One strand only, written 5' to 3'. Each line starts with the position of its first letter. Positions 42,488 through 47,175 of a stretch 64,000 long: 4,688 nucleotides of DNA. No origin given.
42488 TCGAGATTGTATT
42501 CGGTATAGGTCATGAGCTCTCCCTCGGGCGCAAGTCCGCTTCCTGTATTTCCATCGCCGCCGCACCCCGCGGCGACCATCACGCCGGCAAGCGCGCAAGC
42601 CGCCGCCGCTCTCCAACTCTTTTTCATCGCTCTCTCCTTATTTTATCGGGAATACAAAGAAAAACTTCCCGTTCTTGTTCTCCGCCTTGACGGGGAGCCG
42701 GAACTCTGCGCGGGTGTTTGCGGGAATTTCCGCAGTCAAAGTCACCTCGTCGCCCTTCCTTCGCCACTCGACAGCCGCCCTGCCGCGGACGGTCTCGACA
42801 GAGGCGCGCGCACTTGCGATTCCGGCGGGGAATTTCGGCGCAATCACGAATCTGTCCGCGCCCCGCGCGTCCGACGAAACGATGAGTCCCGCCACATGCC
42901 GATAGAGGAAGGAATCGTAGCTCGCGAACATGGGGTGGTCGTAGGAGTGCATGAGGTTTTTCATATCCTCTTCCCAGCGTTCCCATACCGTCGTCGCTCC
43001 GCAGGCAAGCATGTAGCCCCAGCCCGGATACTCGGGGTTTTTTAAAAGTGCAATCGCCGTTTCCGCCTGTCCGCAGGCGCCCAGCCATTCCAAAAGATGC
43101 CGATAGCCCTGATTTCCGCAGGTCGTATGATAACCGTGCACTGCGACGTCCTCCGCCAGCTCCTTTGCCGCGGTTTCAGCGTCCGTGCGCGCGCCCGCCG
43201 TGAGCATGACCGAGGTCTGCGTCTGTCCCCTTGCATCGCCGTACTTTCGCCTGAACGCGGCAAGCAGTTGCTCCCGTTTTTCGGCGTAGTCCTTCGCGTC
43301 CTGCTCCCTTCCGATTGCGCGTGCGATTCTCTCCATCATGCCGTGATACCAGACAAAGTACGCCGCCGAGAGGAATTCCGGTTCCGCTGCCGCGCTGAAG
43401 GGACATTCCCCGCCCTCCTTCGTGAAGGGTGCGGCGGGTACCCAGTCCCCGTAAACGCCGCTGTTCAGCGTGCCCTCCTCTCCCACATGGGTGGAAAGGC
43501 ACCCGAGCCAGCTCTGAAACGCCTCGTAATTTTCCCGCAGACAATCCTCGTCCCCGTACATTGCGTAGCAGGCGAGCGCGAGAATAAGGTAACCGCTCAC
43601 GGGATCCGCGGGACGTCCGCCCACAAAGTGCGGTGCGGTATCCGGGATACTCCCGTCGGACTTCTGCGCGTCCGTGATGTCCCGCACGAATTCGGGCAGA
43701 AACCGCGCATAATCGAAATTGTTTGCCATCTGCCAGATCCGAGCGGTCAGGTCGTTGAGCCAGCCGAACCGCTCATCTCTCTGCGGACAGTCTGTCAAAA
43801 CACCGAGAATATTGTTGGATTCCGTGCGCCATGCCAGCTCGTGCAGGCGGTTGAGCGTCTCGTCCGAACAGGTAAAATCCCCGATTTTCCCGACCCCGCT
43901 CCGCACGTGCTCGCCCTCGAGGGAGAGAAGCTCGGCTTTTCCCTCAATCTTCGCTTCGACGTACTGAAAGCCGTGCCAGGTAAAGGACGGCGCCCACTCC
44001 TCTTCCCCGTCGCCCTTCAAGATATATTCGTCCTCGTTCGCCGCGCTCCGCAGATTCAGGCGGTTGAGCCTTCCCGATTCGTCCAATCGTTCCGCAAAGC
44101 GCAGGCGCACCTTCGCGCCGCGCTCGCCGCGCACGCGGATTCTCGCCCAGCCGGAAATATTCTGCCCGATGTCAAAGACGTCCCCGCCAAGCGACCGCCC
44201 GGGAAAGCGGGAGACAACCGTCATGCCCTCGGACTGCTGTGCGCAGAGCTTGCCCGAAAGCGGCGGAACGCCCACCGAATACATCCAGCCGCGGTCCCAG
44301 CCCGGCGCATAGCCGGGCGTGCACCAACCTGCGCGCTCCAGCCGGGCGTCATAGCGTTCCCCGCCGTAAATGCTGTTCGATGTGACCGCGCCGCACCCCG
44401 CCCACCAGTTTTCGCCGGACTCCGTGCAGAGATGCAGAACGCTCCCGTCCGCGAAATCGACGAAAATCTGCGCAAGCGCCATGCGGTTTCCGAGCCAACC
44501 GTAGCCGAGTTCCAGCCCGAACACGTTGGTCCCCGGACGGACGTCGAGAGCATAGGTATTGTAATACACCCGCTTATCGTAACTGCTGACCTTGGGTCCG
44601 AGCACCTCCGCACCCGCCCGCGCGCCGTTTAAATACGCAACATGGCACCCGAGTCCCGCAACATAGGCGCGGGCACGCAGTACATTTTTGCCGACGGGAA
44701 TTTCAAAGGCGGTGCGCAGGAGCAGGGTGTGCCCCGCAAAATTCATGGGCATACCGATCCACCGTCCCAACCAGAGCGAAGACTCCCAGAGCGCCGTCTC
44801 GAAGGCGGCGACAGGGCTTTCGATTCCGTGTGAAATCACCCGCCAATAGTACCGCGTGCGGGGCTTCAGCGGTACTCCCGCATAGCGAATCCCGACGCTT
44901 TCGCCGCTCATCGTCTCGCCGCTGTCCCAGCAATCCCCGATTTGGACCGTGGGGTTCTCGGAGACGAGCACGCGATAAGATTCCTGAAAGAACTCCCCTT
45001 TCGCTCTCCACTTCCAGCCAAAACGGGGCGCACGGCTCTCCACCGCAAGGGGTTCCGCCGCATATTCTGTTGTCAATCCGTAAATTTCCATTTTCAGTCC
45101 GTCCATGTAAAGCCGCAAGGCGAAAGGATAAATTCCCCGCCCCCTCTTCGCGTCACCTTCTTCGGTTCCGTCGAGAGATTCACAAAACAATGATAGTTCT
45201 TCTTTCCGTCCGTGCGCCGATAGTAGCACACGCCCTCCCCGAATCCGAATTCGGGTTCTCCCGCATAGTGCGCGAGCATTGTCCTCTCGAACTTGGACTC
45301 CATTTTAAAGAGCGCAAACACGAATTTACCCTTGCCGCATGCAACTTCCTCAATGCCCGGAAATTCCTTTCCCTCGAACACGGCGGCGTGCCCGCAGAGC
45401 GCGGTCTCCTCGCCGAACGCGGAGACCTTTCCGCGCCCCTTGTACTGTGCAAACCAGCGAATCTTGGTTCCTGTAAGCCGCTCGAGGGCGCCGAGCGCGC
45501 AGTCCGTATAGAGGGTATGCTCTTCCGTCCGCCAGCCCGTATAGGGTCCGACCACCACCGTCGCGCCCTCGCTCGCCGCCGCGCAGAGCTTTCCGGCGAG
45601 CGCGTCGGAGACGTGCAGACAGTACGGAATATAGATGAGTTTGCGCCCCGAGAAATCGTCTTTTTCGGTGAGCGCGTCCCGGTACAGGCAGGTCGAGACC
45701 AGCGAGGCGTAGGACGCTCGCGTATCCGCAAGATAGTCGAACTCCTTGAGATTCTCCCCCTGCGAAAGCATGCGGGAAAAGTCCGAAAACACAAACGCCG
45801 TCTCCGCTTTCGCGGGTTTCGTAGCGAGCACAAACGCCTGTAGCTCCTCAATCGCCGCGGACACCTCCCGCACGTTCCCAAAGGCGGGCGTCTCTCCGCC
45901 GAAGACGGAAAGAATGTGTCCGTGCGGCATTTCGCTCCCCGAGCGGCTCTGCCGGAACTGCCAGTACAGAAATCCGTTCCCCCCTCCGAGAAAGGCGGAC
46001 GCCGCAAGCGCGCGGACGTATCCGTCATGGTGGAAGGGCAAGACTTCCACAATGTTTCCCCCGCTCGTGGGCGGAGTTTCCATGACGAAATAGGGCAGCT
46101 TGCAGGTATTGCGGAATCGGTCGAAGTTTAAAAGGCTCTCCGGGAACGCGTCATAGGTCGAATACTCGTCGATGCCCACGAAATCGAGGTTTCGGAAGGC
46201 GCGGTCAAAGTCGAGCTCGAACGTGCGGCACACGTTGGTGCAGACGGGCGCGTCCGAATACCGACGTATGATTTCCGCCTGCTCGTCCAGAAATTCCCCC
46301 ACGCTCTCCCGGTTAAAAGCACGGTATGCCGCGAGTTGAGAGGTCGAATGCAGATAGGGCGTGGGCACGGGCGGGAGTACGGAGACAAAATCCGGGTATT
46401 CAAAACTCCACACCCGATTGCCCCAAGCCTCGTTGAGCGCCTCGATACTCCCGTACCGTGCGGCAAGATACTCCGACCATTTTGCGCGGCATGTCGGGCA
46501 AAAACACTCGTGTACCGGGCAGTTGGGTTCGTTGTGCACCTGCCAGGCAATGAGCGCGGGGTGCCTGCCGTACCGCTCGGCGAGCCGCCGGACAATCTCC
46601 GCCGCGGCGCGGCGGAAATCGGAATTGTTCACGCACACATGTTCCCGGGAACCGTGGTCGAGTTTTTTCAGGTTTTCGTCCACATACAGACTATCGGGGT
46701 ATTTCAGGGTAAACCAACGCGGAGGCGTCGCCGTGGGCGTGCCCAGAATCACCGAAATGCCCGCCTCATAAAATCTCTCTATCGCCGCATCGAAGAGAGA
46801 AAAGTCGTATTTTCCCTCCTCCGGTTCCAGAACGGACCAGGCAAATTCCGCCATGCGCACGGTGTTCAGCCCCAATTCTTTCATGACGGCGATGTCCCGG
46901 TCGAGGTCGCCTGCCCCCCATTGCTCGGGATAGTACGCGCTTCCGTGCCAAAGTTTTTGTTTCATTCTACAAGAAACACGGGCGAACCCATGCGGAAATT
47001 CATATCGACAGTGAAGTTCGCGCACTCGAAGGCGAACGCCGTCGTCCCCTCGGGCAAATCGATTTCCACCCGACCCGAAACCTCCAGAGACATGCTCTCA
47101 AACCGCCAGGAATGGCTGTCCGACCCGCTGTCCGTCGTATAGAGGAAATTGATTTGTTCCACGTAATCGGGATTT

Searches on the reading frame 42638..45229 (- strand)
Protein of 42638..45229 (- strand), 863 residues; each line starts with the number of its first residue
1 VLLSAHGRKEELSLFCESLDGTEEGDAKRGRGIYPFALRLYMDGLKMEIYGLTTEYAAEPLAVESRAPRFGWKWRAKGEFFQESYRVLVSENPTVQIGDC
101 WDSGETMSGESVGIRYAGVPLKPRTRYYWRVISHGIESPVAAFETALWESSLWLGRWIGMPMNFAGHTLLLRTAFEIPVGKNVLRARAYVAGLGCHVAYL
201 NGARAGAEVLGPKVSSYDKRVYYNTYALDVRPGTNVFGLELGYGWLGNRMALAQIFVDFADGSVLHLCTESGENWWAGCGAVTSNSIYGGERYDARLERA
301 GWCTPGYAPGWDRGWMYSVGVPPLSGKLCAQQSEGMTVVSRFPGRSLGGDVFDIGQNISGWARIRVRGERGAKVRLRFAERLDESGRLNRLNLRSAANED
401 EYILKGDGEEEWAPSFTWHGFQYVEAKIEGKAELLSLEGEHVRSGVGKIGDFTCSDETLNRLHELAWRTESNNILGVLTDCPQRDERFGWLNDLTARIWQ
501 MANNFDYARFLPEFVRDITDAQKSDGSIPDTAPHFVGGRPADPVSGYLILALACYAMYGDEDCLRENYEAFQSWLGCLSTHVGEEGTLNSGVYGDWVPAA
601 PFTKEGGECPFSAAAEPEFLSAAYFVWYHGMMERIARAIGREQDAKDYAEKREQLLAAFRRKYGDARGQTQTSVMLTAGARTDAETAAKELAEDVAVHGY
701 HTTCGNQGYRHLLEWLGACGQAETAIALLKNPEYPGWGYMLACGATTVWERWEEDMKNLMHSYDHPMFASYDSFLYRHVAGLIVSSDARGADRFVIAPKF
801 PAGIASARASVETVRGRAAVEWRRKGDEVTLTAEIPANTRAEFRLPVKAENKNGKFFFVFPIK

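Call 19: search_protein_families(library=pfam, proteins=[window:42638-45229:-], max_evalue=0.001)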
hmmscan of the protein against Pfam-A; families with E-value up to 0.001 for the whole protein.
window:42638-45229:- (863 aa): 5 families
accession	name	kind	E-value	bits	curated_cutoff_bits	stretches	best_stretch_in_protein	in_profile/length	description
PF17389.8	Bac_rhamnosid6H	-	4.8e-74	250.1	24.5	1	449-779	3-339/339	Bacterial alpha-L-rhamnosidase 6 hairpin glycosidase domain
PF08531.16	Bac_rhamnosid_N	-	1.2e-29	103.7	25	1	181-339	1-171/172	Alpha-L-rhamnosidase N-terminal domain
PF05592.18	Bac_rhamnosid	-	7.8e-28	96.8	22.2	1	351-428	9-86/102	Bacterial alpha-L-rhamnosidase concanavalin-like domain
PF25788.1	Ig_Rha78A_N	-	1.3e-21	77.3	27.4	1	49-149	1-100/105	Rha78A-like, N-terminal immunoglobulin domain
PF17390.7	Bac_rhamnosid_C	-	3.3e-16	59.3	22.1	1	792-852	10-70/78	Bacterial alpha-L-rhamnosidase C-terminal domain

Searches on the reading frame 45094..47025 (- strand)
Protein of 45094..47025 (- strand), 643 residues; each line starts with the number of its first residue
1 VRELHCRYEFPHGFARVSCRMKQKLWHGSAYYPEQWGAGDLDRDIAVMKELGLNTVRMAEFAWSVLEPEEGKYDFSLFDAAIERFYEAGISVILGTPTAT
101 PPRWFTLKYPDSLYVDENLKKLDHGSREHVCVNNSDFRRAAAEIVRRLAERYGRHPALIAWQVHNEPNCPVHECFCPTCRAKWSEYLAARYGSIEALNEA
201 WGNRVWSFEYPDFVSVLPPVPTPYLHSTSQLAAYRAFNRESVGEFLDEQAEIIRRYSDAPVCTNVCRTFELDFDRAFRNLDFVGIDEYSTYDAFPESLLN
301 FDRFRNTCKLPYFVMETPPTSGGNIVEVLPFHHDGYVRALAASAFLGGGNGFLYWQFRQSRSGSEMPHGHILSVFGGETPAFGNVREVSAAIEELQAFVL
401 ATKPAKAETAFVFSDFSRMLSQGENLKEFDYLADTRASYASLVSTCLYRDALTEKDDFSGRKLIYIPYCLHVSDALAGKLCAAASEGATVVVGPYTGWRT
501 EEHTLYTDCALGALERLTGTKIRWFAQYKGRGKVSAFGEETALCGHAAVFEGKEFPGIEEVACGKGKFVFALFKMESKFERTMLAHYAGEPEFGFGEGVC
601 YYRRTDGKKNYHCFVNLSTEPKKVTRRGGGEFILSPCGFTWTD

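Call 19: search_protein_families(library=pfam, proteins=[window:45094-47025:-], max_evalue=0.001)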
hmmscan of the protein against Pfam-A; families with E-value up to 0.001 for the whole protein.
window:45094-47025:- (643 aa): 3 families
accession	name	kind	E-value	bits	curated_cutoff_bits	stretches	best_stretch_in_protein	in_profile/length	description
PF02449.21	Glyco_hydro_42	-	9.7e-107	358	21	1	31-394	2-375/376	Beta-galactosidase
PF08532.16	Glyco_hydro_42M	-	2.3e-16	60.4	25.8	1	407-540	1-139/207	Beta-galactosidase trimerisation domain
PF02836.23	Glyco_hydro_2_C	-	0.00079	19.1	21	0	40-168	37-137/302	Glycosyl hydrolases family 2, TIM barrel domain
